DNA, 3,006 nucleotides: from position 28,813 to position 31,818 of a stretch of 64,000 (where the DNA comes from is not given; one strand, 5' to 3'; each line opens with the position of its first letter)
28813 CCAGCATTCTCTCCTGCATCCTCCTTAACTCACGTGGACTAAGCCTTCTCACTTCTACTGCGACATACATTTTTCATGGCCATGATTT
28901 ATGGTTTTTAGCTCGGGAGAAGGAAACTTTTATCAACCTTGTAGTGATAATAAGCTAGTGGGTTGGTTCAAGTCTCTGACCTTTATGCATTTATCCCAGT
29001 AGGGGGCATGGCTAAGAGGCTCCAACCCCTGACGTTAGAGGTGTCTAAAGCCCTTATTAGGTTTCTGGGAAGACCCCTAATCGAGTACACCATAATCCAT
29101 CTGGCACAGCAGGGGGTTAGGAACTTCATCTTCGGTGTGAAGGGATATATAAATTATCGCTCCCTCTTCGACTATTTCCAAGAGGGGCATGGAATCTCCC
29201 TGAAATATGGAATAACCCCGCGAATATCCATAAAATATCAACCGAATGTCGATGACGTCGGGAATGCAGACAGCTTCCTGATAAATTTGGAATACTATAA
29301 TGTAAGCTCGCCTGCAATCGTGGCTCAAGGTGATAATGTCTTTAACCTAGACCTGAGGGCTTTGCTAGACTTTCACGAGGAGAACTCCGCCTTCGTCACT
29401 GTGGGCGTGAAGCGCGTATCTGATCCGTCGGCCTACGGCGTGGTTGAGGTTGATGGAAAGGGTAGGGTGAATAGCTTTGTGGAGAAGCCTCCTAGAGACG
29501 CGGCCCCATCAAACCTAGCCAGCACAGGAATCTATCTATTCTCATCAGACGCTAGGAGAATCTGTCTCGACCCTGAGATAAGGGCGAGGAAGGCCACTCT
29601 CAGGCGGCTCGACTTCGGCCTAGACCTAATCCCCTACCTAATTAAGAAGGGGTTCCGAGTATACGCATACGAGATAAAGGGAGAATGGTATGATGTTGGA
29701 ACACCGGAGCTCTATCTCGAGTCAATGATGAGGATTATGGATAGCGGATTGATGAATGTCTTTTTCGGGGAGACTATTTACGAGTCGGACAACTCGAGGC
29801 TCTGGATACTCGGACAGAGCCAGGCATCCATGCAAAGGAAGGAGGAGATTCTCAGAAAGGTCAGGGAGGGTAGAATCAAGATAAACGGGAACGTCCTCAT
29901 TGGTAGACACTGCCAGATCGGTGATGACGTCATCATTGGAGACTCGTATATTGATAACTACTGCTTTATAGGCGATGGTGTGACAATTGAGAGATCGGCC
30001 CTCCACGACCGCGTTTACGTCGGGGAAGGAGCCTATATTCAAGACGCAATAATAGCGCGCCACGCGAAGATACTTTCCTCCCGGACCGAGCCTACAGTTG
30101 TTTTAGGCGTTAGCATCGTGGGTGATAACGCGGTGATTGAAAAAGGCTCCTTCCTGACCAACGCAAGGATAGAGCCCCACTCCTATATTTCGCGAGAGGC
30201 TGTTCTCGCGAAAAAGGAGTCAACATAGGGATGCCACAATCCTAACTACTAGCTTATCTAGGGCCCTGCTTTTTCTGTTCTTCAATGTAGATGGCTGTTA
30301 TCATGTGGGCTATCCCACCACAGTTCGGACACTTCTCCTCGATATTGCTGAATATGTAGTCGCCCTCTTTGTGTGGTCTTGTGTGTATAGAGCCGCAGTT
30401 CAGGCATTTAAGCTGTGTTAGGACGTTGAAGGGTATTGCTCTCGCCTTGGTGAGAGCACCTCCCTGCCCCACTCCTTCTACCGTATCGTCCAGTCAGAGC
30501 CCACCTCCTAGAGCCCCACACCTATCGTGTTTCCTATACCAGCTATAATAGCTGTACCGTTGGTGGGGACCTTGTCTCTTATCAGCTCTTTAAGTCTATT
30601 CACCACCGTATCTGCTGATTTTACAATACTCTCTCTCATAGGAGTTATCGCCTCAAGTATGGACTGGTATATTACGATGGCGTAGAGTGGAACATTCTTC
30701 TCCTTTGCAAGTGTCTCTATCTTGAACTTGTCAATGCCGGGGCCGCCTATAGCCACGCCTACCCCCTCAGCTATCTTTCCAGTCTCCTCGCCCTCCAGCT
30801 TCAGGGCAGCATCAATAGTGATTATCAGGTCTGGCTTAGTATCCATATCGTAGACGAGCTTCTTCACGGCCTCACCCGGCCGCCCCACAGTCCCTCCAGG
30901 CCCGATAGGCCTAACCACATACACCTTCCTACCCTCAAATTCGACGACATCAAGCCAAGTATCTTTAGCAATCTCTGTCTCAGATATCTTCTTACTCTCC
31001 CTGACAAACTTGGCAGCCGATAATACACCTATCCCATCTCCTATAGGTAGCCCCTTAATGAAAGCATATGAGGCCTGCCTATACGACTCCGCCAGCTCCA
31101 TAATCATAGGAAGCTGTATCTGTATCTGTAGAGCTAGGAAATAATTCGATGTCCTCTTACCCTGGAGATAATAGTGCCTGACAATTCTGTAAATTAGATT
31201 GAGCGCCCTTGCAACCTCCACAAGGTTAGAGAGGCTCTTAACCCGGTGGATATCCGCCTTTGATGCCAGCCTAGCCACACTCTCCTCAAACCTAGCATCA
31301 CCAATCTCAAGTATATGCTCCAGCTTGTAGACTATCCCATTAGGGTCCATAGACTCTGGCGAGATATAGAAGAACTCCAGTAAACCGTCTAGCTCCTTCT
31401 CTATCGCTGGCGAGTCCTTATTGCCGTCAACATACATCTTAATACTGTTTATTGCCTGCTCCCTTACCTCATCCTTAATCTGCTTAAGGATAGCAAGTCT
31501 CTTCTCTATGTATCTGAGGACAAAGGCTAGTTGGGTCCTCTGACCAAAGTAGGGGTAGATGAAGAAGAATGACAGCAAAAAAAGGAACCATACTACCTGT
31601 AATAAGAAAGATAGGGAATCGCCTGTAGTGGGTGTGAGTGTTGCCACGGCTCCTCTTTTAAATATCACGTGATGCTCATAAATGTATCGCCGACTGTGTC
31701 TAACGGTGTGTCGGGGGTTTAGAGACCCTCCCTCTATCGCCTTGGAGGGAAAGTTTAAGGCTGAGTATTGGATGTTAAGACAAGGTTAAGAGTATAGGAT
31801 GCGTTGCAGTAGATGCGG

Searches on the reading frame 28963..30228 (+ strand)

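Call 85: search_protein_families(library=pfam, proteins=[window:28963-30228:+], max_evalue=0.001)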
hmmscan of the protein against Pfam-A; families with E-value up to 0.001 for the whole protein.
window:28963-30228:+ (421 aa): 5 families
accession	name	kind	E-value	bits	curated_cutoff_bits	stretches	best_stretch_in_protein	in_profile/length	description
PF00483.29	NTP_transferase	-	3.6e-42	145.1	21.2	1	11-258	4-242/245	Nucleotidyl transferase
PF25084.1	LbH_EIF2B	-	2.6e-16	60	54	1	305-383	16-95/105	EIF2B subunit epsilon LbH domain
PF00132.30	Hexapep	-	1.1e-10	41.1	27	1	310-343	1-35/36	Bacterial transferase hexapeptide (six repeats)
PF24894.1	Hexapep_GlmU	-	5.2e-05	23.8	23.3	0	307-371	15-78/104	GlmU-like, C-terminal hexapeptide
PF16314.11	DUF4954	-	0.00024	20.3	26.2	1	334-418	174-257/433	Domain of unknown function (DUF4954)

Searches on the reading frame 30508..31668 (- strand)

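Call 85: search_protein_families(library=pfam, proteins=[window:30508-31668:-], max_evalue=0.001)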
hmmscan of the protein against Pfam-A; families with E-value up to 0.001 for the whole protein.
window:30508-31668:- (386 aa): 2 families
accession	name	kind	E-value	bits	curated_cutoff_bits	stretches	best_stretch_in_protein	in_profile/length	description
PF23542.1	DUF1512_C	-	2.8e-62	210.1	25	1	209-384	1-174/175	Domain of unknown function (DUF1512) C-terminal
PF07431.17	DUF1512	-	4.2e-53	180.1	25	1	22-205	2-177/177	Protein of unknown function (DUF1512) N-terminal domain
